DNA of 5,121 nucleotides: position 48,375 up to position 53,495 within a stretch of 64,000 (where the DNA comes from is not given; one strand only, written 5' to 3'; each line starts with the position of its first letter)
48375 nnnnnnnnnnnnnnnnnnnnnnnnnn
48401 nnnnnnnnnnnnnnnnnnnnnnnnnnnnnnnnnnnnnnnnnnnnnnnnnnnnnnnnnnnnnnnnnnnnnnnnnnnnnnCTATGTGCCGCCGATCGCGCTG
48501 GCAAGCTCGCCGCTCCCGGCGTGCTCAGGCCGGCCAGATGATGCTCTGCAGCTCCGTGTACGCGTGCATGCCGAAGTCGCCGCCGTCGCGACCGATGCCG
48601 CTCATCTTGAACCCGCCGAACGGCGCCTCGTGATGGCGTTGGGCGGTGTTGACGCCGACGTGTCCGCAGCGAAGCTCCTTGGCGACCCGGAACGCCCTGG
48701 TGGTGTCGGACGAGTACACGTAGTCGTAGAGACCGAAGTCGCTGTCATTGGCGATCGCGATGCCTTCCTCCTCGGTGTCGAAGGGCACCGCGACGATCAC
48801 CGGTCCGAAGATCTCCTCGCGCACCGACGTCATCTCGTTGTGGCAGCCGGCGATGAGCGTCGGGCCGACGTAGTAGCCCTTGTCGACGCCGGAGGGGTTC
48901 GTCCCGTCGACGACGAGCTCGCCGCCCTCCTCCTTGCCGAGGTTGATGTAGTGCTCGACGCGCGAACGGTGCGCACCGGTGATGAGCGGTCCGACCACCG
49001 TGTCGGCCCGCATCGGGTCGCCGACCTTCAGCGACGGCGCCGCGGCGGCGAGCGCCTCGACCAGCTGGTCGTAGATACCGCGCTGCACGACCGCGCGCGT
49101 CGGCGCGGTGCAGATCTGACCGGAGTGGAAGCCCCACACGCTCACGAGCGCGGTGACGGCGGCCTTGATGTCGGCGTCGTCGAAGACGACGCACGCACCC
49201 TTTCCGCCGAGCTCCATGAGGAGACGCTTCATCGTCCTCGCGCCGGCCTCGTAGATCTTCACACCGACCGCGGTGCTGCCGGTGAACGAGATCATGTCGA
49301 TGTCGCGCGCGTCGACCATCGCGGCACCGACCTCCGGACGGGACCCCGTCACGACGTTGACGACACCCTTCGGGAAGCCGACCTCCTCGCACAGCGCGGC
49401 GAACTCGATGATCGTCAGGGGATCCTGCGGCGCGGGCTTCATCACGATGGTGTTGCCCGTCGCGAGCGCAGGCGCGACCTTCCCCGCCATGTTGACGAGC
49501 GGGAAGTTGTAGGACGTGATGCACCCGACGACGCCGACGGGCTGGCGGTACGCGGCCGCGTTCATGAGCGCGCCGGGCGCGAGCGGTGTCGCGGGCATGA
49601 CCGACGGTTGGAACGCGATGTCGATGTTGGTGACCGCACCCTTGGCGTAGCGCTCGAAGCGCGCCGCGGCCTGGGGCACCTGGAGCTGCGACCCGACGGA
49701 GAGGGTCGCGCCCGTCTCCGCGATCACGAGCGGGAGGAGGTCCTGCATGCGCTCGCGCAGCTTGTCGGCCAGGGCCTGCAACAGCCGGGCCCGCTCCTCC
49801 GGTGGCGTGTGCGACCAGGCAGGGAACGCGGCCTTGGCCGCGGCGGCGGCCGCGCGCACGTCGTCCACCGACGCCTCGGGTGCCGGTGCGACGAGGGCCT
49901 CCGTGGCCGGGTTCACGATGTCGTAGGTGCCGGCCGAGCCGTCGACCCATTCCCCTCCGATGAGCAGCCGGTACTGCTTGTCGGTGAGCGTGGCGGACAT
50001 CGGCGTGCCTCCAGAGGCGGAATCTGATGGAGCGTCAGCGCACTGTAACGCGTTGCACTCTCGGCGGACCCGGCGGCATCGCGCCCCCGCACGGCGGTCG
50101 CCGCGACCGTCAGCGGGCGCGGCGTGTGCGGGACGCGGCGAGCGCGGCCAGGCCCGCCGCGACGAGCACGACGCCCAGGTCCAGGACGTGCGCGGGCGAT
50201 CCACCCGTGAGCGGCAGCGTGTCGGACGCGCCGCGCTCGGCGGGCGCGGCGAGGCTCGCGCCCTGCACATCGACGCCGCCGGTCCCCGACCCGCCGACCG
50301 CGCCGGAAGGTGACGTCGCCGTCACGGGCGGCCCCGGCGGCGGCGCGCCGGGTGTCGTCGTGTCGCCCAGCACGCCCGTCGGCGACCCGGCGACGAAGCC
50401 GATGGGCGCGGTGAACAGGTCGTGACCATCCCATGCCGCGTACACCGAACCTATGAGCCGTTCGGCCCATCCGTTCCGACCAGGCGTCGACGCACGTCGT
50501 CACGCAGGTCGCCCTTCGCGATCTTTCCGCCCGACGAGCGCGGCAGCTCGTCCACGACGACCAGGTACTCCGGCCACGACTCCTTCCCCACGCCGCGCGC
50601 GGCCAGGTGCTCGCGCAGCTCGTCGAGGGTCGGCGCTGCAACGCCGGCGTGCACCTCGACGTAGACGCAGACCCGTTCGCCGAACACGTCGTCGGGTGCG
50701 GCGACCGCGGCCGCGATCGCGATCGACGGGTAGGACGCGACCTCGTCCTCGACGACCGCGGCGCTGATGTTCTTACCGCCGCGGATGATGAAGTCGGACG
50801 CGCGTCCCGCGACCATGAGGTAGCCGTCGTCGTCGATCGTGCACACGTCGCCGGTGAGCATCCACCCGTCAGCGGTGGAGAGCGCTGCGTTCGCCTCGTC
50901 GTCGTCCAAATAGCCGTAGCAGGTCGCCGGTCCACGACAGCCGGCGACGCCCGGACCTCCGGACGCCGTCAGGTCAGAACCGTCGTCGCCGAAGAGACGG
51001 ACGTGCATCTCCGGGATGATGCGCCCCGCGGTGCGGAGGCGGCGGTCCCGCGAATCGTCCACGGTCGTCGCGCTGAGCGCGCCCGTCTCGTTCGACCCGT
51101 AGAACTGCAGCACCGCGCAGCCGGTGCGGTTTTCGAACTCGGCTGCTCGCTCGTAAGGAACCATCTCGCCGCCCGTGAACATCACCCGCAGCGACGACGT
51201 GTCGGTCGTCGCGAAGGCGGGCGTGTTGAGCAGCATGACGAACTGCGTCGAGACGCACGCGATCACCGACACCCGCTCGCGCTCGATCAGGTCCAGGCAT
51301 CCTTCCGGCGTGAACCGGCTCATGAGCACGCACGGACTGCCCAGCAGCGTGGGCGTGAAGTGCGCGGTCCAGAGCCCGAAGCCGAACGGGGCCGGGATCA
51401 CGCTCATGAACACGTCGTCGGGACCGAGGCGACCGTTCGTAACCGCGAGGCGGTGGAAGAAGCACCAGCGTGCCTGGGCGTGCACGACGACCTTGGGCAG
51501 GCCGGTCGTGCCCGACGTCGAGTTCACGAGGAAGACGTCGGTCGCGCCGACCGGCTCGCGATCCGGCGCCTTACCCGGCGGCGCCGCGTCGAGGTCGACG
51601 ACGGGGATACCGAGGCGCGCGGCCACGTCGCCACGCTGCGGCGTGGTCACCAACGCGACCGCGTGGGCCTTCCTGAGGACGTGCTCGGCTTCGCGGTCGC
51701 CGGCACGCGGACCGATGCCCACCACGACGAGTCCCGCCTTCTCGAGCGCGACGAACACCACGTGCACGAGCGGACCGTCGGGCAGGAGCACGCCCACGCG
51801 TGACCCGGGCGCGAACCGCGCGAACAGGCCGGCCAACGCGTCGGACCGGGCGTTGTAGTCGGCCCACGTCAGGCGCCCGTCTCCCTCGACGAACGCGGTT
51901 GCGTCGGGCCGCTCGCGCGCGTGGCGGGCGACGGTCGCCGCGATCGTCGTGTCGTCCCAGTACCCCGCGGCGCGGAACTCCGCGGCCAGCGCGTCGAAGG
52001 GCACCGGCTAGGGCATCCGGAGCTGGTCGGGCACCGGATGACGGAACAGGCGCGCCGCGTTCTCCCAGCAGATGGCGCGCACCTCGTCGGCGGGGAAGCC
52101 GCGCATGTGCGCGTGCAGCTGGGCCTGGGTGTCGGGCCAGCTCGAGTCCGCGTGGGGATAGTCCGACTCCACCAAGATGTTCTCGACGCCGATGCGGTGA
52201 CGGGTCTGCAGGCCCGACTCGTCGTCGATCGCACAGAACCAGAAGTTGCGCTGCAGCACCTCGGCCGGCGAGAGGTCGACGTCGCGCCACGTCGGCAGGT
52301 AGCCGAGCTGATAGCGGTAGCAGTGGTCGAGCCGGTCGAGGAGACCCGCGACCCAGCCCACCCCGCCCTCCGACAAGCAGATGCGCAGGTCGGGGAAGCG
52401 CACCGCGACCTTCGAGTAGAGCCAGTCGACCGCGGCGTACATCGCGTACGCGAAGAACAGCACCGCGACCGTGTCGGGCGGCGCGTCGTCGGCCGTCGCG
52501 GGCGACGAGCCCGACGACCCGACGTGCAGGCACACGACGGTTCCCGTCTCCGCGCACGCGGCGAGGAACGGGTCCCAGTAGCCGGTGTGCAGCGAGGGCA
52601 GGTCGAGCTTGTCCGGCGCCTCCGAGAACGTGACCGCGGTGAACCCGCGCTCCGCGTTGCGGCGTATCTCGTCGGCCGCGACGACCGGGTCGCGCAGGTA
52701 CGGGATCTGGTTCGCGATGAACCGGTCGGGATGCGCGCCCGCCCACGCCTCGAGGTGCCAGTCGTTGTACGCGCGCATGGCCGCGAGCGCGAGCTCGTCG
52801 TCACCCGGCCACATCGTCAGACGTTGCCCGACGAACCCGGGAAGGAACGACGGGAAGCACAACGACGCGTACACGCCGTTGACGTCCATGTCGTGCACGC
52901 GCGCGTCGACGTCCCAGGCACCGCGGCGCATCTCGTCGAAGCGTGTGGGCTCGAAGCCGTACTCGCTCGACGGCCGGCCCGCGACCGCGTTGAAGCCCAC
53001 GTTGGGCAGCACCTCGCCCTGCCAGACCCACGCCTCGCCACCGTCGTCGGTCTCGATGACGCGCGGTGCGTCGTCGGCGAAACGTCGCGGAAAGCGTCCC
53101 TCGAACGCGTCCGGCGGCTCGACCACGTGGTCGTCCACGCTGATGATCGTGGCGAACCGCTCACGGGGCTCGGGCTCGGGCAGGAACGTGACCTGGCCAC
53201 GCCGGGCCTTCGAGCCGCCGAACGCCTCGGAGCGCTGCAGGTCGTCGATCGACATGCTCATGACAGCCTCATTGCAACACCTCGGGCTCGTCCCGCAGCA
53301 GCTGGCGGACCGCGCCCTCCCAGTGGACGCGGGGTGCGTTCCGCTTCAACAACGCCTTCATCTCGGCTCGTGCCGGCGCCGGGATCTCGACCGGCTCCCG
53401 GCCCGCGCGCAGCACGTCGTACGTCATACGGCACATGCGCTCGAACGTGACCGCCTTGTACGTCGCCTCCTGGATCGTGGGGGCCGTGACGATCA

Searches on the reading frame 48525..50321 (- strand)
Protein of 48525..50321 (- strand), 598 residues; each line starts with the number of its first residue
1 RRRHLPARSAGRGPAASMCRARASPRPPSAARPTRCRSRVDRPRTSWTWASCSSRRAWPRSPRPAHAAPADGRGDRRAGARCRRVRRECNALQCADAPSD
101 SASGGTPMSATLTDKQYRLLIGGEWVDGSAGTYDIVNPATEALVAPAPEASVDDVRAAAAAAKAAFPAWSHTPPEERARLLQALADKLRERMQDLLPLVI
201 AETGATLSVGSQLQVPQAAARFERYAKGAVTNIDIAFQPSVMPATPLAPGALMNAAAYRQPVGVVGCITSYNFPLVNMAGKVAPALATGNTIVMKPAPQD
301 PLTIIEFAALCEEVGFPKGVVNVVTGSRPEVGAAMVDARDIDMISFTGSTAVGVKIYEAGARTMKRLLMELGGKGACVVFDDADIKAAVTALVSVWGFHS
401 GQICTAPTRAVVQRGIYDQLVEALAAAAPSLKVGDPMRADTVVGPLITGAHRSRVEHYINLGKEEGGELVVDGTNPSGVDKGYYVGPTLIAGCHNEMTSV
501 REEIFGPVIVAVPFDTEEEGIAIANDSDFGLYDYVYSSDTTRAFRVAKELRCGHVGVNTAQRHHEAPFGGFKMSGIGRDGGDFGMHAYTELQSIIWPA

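Call 48: search_protein_families(library=pfam, proteins=[window:48525-50321:-], max_evalue=0.00001)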
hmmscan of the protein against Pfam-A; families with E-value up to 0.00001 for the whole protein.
window:48525-50321:- (598 aa): 1 family
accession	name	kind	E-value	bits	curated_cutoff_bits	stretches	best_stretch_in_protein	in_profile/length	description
PF00171.27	Aldedh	-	4.8e-158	526.9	23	1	125-594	1-461/461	Aldehyde dehydrogenase family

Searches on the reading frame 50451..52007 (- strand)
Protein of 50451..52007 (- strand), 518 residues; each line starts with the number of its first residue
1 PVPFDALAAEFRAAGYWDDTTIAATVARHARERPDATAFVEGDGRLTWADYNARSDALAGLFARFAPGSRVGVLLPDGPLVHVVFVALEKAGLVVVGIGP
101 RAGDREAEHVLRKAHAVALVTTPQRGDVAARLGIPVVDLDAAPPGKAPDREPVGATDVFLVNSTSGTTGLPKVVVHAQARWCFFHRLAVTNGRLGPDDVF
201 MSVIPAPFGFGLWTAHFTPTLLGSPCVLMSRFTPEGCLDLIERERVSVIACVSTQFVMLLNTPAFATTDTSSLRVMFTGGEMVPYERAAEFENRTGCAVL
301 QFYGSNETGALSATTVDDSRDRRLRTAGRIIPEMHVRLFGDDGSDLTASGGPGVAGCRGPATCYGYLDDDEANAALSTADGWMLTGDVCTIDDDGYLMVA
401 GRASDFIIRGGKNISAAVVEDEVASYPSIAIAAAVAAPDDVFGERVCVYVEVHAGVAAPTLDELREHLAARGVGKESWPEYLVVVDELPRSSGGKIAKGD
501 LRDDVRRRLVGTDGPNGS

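Call 48: search_protein_families(library=pfam, proteins=[window:50451-52007:-], max_evalue=0.00001)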
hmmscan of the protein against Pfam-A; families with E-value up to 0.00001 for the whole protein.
window:50451-52007:- (518 aa): 2 families
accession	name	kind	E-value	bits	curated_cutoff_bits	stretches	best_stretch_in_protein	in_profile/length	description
PF00501.34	AMP-binding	-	4.8e-61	207.1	29.9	1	27-367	2-384/384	AMP-binding enzyme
PF13193.12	AMP-binding_C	-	1.3e-08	36.1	24.5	1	419-495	2-76/76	AMP-binding enzyme C-terminal domain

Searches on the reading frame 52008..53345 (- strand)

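Call 48: search_protein_families(library=pfam, proteins=[window:52008-53345:-], max_evalue=0.00001)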
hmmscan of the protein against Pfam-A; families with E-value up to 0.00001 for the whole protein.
window:52008-53345:- (445 aa): 1 family
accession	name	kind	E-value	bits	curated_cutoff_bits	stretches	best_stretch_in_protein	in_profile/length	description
PF04909.20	Amidohydro_2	-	4.7e-30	105.8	26.4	1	132-435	11-288/289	Amidohydrolase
